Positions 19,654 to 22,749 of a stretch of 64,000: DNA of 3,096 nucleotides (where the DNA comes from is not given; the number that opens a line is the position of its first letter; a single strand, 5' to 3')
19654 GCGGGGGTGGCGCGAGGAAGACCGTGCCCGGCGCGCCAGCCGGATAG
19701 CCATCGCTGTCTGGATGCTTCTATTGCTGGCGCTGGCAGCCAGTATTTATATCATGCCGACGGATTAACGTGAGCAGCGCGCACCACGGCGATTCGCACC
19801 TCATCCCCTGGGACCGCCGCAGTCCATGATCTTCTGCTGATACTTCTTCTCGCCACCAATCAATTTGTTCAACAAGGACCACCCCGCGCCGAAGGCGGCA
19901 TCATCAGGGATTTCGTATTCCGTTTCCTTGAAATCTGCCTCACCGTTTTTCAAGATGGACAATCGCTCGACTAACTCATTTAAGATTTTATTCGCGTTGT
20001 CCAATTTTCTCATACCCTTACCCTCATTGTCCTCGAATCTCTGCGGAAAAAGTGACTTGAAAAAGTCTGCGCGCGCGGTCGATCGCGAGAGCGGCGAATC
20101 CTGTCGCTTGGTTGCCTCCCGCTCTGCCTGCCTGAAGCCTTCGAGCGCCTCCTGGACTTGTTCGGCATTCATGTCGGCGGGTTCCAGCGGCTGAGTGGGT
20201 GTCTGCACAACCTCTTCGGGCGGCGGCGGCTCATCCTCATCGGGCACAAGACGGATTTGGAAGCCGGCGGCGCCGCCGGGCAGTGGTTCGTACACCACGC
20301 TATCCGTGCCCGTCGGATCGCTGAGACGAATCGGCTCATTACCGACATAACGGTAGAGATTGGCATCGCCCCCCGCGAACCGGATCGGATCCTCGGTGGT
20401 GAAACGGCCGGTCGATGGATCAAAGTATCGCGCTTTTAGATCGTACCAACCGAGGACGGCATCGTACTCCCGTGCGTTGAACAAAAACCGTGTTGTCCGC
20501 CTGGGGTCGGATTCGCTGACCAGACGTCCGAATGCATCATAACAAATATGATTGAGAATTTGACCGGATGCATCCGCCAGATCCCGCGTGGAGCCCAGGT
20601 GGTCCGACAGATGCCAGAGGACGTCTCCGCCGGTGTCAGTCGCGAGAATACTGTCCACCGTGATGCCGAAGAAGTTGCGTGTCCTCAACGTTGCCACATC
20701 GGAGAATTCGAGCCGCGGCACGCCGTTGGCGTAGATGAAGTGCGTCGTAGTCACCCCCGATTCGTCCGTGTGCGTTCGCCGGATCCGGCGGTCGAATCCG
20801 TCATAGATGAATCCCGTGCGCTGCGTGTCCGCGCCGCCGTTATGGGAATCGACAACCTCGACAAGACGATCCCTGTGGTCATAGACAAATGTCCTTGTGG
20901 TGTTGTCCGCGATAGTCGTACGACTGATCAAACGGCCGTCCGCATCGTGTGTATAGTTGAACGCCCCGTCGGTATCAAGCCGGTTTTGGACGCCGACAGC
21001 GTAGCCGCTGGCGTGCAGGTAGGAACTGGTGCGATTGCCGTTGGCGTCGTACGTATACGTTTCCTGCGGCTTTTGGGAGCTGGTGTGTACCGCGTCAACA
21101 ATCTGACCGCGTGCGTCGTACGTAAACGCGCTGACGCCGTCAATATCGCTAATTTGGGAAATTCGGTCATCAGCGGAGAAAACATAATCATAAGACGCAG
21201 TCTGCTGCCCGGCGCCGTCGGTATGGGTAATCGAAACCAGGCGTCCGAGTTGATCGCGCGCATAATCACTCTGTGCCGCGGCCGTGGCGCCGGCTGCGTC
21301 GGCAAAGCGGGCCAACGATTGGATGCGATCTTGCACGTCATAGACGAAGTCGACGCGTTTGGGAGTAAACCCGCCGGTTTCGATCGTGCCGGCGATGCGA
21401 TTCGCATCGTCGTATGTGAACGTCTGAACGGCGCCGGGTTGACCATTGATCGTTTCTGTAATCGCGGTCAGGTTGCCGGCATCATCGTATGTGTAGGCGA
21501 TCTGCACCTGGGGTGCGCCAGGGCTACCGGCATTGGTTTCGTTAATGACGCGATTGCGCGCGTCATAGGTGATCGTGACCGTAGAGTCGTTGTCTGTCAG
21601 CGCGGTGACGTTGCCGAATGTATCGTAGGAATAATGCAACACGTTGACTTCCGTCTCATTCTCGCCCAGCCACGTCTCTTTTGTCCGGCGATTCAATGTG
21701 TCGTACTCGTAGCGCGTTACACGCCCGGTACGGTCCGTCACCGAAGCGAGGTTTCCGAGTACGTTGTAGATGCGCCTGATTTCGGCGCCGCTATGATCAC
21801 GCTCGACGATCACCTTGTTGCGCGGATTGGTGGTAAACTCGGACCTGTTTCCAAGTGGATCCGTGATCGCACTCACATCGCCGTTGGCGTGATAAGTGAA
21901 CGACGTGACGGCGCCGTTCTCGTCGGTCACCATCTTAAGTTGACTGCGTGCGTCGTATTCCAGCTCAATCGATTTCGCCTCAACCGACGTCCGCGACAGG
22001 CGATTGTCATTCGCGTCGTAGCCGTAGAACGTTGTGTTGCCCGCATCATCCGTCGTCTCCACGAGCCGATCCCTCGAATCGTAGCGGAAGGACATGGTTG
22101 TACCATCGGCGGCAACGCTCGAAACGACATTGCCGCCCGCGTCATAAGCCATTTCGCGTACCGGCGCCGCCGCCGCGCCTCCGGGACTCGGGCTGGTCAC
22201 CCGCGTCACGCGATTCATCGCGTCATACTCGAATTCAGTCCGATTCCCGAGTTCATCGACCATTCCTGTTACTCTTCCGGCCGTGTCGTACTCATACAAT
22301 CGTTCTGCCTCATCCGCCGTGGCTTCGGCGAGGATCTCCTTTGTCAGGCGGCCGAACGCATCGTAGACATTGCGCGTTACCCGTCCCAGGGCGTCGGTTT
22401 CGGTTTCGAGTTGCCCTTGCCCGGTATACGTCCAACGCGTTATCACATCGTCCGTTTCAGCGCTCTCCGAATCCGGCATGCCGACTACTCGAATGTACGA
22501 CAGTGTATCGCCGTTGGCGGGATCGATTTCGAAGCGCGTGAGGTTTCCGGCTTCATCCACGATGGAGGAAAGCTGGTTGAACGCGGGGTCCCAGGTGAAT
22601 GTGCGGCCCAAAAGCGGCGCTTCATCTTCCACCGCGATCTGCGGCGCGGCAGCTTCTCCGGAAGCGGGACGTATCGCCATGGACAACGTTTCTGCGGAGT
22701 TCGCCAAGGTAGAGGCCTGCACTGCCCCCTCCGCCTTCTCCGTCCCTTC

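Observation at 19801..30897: An 11-kb gene for a secreted RHS/YD-repeat protein with an unrecognisable C-terminal domain and no adjacent immunity gene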

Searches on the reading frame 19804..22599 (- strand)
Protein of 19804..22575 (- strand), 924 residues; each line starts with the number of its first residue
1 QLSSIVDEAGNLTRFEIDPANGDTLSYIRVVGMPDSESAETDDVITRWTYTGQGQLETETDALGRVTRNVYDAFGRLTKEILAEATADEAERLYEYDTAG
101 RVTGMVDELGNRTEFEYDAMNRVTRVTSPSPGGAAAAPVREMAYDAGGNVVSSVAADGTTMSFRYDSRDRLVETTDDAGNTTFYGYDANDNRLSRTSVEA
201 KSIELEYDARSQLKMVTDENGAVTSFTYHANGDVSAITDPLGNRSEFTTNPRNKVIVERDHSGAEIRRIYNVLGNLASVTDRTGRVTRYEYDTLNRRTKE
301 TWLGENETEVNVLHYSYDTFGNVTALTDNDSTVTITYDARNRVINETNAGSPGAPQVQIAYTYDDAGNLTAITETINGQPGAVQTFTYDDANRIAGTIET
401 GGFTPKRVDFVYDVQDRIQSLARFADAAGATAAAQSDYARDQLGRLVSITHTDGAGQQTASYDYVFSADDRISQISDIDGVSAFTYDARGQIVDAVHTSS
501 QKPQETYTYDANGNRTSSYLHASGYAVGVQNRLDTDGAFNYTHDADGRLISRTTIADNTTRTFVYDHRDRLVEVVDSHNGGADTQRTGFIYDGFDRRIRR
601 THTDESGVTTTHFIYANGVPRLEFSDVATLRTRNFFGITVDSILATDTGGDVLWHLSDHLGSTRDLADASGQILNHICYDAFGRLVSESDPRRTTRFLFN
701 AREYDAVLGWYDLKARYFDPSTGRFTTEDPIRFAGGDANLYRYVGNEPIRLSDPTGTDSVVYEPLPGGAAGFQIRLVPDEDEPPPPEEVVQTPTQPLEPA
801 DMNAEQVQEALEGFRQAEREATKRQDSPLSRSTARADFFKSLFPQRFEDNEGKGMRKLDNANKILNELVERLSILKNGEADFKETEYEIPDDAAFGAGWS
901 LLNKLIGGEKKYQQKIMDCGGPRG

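Call 23: find_related_loci(query=window:19804-22575:-, collection=genome_contigs, flank=10000)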
Query window:19804-22575:- (924 aa) in genome_contigs; peptide patterns used: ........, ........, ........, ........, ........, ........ (x = any residue, [..] = any of these).
44 stretches matched a pattern; 8 encode a relative of the query (tblastn E <= 1e-3); 8 distinct loci.
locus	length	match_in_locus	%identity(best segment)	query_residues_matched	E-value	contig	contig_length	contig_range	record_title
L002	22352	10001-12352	40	2-772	5e-159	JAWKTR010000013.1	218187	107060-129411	MAG: Pirellulaceae bacterium isolate BC2.51 BC2.51.fa-13, whole genome shotgun sequence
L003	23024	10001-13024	26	1-891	3e-51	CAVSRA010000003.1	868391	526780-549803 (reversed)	MAG: uncultured Alphaproteobacteria bacterium isolate MFD04463.bin.2.25 genome assembly, contig: contig_13253, whole gen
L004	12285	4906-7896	27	1-821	1e-50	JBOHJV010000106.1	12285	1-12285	MAG: Methylocella sp. isolate SE1504_maxbin2.bin.0 NODE_855_length_12285_cov_8.562428, whole genome shotgun sequence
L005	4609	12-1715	27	42-756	2e-38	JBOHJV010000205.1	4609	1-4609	MAG: Methylocella sp. isolate SE1504_maxbin2.bin.0 NODE_5365_length_4609_cov_5.760152, whole genome shotgun sequence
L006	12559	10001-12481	27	49-604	7e-31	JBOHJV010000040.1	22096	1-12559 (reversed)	MAG: Methylocella sp. isolate SE1504_maxbin2.bin.0 NODE_205_length_22096_cov_8.384223, whole genome shotgun sequence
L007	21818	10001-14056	29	7-763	5e-82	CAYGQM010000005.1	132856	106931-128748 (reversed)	MAG TPA_asm: uncultured Opitutaceae bacterium isolate ERP117304_co3_273 genome assembly, contig: NODE_157_length_132856_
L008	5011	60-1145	25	94-493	2e-13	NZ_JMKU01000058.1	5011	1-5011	Paracidovorax oryzae ATCC 19882 T336DRAFT_scaffold00055.55_C, whole genome shotgun sequence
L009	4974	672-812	42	714-761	1e-5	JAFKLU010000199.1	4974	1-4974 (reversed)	MAG: Sphingomonadales bacterium isolate SCN18_30_10_14_R1_B_66_9 SCN18_30_10_14_R1_B_scaffold_5777, whole genome shotgun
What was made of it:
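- Tried and rejected: Source organism: the genome is not among the species representatives scanned (call 23).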

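Call 32: search_protein_families(library=pfam, proteins=[L002:12230-12847:+, L002:12814-13374:+, L002:13990-14409:+, L002:17896-18294:+, L002:3257-4174:+, L002:8702-10000:+], max_evalue=0.1)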
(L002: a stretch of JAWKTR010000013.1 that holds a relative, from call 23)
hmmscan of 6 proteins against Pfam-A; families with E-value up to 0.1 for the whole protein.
L002:12230-12847:+ (206 aa): 0 families

L002:12814-13374:+ (187 aa): 0 families

L002:13990-14409:+ (140 aa): 0 families

L002:17896-18294:+ (133 aa): 0 families

L002:3257-4174:+ (306 aa): 2 families
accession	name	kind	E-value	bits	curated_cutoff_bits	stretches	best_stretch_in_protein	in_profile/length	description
PF01569.27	PAP2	-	8.3e-10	39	27.2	1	151-298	5-123/130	PAP2 superfamily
PF22778.2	VCPO_2nd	-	3.4e-07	30.9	27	1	148-295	3-162/177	VCPO second helical-bundle domain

L002:8702-10000:+ (433 aa): 2 families
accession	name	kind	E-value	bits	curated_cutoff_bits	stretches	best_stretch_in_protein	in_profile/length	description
PF13517.12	FG-GAP_3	-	5.7e-30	104.1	26.9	4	73-141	1-60/61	FG-GAP-like repeat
PF01839.29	FG-GAP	-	1.7e-10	41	22.1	1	326-343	7-24/37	FG-GAP repeat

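Call 46: search_protein_families(library=ncbifam, proteins=[window:19804-22575:-], max_evalue=0.01)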
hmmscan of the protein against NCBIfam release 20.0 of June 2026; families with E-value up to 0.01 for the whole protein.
window:19804-22575:- (924 aa): 3 families
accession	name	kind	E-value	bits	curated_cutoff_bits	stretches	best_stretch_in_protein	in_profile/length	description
TIGR01643.1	YD_repeat_2x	repeat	1.3e-61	202.8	15.8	9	144-182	1-39/42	YD repeat-containing protein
NF041261.1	RHS_core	equivalog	1.8e-43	148.6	2000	4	172-400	548-764/1261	RHS element core protein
TIGR03696.1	Rhs_assc_core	domain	4.5e-21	75.1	32.5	1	679-756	1-75/76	RHS repeat-associated core domain-containing protein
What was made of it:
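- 20542..22599 (-): Second YD-repeat block of the shell, aa 2767-3452. YD_repeat_2x 1.3e-61 (call 46).
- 20305..20541 (-): RHS repeat-associated core (aspartyl autoprotease), aa 3453-3531. Catalytic-equivalent residues are R3490 (20428-20430), D3503 (20389-20391) and D3527 (20317-20319). Predicted cut is after T3531. TIGR03696 scores 75.1 bits (call 46).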

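Call 53: search_solved_structures(query=window:20305-22599:-, max_evalue=0.00001)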
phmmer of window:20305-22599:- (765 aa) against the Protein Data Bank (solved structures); distinct sequences matched with E-value up to 0.00001: 21.
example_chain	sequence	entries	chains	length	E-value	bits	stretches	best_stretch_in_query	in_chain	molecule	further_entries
7q97_A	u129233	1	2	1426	6.8e-45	157.1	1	57-764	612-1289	Rhs family protein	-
8h8a_A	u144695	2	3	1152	1.8e-37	132.5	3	102-425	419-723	Putative Rhs-family protein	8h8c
8h8b_A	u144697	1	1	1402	7.2e-36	127.2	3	103-425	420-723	Putative Rhs-family protein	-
8cp6_B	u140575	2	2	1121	8.6e-36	127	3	58-222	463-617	Toxin protein Tse5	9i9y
9ifo_A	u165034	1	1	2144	2.4e-35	125.5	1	322-764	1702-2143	Teneurin-Like Protein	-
9pt5_A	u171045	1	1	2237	2.4e-35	125.5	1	321-764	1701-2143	Teneurin-like protein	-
8qja_A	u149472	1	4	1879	3.9e-34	121.5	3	148-335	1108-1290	Putative type VI secretion system YD repeat-containing Rhs element Vgr protein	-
8uy4_A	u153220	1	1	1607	5.9e-27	97.8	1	153-328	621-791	Tse15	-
8uxt_A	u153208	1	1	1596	5.6e-26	94.5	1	153-328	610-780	Tse15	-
7pq5_L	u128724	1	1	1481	7.6e-25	90.8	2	62-273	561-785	Tre23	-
8qjd_A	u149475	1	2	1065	3.2e-24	88.7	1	57-300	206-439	Salmonella bongori Rhs core domain (residues 360-1420)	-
8qjb_A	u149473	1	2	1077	3.3e-24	88.7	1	57-300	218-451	T6SS-associated Rhs core domain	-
8qjc_A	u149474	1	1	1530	4e-23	85.1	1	57-300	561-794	T6SS-associated Rhs core and toxin domain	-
6fay_A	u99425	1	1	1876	1.2e-09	40.6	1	168-756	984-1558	Odz3 protein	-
8r54_A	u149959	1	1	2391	2.2e-09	39.7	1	170-756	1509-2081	Teneurin-3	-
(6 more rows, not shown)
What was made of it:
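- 20542..22599 (-): PDB hits to RhsA 7q97, bacterial teneurin-like protein 9ifo/9pt5, Tse5 and teneurins (call 53).
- Closest known: T6SS-associated Rhs effectors. Same: They share YD repeats and the core domain, and give the strongest full-shell sequence match (7q97, E 6.8e-45, call 53).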

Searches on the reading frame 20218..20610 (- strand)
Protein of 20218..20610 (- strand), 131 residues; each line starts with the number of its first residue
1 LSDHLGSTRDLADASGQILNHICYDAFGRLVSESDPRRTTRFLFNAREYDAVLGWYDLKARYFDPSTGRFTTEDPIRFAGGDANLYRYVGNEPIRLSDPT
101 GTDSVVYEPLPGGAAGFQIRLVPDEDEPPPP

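Call 92: search_solved_structures(query=window:20218-20610:-, max_evalue=0.001, show_alignments=4)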
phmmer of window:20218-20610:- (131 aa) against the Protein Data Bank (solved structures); distinct sequences matched with E-value up to 0.001: 25.
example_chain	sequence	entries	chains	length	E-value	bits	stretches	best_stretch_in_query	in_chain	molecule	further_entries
9pt5_A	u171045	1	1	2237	1.1e-16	64.7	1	3-102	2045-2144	Teneurin-like protein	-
9ifo_A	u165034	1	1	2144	1.8e-16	63.9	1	3-101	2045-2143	Teneurin-Like Protein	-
8h8a_A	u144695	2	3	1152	1.5e-12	51.3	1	3-101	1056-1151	Putative Rhs-family protein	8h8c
7q97_A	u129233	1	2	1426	7.8e-12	48.9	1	9-101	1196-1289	Rhs family protein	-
8cp6_B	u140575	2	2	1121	1.4e-11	48.1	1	2-101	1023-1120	Toxin protein Tse5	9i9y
8h8b_A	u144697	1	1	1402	3.1e-11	47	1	3-101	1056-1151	Putative Rhs-family protein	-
8fjp_A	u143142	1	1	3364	8e-11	45.7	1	2-106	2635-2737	salivary gland surface protein 1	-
8qja_A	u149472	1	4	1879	1.2e-07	35.3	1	3-93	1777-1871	Putative type VI secretion system YD repeat-containing Rhs element Vgr protein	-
6suf_F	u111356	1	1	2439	2.9e-07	34.1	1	5-108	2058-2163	TcdB2,TccC3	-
6h6e_F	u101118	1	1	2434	2.9e-07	34.1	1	5-108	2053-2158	TcdB2,TccC3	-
6sup_A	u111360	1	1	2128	4.7e-07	33.4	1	5-103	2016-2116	TcdB2,TccC3,Cell division control protein 42 homolog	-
6suq_A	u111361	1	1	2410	1.3e-06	32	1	5-103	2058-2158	TcdB2,TccC3,Genome polyprotein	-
9on3_A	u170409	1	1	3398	1.5e-06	31.8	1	2-102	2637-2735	SGS4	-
6h6g_A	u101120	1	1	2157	1.8e-06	31.6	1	5-101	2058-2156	TcdB2,TccC3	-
4o9x_A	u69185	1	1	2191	1.9e-06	31.5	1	5-101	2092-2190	TcdB2, TccC3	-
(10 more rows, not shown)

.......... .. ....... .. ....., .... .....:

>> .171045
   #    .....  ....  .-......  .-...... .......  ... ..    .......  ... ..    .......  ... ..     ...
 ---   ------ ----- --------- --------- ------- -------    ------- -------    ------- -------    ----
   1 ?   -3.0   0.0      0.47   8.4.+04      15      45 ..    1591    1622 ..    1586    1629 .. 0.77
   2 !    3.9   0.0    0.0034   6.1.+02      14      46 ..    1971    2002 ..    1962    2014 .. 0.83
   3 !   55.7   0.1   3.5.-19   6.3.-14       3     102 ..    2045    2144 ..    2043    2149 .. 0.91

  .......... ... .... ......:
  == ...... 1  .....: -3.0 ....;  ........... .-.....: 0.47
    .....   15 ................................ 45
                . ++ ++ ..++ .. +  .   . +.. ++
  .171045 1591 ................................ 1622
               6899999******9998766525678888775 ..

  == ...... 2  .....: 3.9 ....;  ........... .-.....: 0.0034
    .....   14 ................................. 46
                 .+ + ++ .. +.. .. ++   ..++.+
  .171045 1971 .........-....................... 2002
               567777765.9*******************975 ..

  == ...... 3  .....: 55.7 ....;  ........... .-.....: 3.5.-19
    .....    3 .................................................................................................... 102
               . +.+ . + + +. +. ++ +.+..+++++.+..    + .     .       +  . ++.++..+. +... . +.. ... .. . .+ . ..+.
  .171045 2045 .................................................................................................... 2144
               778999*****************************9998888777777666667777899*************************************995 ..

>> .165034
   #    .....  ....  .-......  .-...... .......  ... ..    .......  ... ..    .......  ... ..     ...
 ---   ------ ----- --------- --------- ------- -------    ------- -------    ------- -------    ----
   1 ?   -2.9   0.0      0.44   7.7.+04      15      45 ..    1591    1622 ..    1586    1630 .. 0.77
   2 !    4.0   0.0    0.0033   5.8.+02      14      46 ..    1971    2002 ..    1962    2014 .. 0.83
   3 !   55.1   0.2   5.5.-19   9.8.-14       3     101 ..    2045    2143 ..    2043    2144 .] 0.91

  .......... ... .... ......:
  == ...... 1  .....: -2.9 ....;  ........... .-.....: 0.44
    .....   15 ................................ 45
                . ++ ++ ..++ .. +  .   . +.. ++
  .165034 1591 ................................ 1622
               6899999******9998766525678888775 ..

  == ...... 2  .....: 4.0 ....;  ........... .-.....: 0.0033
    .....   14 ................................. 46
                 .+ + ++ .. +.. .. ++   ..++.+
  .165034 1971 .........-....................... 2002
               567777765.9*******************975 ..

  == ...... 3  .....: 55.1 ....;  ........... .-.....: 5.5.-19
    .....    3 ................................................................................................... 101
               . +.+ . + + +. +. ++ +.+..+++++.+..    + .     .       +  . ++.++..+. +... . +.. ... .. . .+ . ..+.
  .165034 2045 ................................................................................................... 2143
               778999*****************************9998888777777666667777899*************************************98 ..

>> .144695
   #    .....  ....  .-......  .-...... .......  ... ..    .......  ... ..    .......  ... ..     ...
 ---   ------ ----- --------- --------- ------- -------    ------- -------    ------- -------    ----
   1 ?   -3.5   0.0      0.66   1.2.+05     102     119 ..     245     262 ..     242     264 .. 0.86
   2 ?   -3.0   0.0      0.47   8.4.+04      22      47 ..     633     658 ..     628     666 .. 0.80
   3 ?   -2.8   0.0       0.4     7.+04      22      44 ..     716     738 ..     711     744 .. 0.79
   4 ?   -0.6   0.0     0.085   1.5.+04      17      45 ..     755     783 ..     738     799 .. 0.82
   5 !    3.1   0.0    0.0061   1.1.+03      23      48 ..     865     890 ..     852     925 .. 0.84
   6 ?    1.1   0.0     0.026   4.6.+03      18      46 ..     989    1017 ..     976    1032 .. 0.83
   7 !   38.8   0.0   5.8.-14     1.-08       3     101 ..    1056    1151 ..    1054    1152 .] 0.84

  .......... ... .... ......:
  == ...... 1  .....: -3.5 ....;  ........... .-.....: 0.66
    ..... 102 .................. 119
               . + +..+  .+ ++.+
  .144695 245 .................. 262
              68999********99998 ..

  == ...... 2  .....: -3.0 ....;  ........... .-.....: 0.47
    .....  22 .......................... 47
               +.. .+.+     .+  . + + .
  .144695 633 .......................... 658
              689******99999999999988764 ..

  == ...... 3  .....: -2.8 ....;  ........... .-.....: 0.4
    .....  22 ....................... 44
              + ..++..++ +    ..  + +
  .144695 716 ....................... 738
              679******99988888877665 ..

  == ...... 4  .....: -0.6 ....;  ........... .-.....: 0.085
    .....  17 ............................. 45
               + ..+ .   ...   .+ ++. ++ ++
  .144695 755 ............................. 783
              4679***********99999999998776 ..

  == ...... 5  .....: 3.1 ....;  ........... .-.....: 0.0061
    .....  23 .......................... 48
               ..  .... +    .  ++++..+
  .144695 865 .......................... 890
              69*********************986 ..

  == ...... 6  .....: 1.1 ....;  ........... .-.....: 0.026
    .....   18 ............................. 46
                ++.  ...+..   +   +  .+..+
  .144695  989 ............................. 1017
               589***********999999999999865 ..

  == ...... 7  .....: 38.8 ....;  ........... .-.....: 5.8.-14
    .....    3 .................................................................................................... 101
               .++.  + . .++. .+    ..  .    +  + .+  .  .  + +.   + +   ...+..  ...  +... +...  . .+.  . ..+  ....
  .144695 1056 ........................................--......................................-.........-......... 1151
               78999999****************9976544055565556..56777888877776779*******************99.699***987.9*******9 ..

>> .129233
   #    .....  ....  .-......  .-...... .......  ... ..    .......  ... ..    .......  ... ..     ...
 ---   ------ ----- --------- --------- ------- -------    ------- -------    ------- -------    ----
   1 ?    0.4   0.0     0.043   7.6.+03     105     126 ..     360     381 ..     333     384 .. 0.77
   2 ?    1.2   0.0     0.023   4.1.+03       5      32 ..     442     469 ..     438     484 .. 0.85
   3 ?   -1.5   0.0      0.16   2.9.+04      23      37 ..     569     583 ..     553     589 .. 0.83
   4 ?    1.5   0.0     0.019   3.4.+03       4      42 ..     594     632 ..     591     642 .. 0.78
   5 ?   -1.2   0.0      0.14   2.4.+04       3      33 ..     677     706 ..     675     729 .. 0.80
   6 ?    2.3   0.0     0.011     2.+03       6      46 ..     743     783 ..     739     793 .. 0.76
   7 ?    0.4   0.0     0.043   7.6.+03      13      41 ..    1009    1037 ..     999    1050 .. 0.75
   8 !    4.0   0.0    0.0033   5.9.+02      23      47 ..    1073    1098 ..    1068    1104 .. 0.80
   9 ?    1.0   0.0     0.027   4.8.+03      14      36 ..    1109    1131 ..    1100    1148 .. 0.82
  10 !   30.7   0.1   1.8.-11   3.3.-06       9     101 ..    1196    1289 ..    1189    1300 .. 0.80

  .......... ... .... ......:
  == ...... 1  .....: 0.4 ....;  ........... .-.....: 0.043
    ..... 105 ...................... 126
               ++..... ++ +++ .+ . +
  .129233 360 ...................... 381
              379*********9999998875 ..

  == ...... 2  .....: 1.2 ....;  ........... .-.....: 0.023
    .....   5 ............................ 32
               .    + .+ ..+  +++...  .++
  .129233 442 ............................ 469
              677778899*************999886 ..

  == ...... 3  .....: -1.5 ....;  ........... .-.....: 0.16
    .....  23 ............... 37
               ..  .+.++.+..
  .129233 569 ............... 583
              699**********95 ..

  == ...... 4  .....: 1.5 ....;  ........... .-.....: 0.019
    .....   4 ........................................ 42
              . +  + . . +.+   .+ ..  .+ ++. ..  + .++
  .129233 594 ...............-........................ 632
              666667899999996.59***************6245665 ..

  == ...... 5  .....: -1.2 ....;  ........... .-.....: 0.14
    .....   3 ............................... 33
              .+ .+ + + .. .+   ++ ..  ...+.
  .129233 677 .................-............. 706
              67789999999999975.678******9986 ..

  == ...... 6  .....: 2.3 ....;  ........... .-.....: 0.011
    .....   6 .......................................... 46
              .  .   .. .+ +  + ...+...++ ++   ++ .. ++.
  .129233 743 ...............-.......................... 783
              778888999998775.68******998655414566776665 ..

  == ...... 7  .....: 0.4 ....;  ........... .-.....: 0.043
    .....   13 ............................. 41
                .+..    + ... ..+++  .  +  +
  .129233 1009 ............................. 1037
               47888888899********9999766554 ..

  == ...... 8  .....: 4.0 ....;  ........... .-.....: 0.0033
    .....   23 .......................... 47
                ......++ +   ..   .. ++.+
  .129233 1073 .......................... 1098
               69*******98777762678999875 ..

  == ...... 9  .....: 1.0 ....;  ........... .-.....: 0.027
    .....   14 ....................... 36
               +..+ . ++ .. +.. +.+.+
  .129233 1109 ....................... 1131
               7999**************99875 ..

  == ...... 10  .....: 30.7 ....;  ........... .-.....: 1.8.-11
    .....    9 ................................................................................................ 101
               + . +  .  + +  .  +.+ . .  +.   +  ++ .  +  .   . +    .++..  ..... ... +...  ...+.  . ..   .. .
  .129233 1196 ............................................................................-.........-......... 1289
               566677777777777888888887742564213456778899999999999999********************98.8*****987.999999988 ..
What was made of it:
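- On Bacterial teneurin-like proteins (TLP): 9ifo/9pt5 match at E 2.4e-35 over the shell (call 53) and are the best core match (call 92).
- Closest known: TcB-TcC cocoon of ABC. Same: Both are YD cocoons with the same autoprotease core (weak PDB hits, calls 53, 92).
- On RHS/YD-repeat proteins: R3490, D3503 and D3527 align with R2103, D2116 and D2140 of BiTLP (call 92).
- Closest known: Bacterial teneurin-like proteins. Same: Both have a YD shell and an RHS core with R/D/D. BiTLP is the best PDB match of the core (call 92).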
